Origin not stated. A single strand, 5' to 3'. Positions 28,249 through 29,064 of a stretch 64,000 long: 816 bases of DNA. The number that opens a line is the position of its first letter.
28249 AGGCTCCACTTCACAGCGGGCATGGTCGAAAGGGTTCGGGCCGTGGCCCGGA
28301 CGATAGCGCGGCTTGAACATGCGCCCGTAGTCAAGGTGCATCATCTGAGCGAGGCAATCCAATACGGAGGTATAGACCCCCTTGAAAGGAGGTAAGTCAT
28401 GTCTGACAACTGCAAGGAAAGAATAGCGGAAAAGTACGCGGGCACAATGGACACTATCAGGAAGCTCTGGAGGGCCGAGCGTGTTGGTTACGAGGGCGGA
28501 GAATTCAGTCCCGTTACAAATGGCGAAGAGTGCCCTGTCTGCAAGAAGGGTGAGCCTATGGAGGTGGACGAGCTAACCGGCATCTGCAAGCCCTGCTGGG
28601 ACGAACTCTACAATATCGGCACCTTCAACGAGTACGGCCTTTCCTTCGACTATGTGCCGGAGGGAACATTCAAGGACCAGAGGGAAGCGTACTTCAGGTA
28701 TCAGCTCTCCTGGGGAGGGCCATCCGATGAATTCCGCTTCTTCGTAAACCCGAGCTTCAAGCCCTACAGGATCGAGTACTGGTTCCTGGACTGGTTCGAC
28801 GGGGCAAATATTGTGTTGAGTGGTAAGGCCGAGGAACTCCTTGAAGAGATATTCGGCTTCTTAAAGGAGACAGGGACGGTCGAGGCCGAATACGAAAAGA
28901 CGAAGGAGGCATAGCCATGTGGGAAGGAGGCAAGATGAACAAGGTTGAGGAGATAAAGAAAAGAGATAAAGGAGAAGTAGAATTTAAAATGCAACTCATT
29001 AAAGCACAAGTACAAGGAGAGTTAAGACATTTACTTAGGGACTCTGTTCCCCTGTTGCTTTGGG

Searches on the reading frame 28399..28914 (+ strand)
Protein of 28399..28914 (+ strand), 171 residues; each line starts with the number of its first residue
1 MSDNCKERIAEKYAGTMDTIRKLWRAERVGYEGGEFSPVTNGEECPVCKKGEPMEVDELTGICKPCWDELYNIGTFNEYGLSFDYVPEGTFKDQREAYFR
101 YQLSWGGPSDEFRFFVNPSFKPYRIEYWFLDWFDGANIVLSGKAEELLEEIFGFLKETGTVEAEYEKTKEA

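Call 14: search_protein_families(library=phrogs, proteins=[window:28399-28914:+], max_evalue=0.001)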
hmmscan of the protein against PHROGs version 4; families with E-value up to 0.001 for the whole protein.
window:28399-28914:+ (171 aa): 1 family
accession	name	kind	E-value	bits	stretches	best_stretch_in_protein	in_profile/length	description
phrog_36747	-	unknown function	1.2e-12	48.9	1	70-162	83-165/189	-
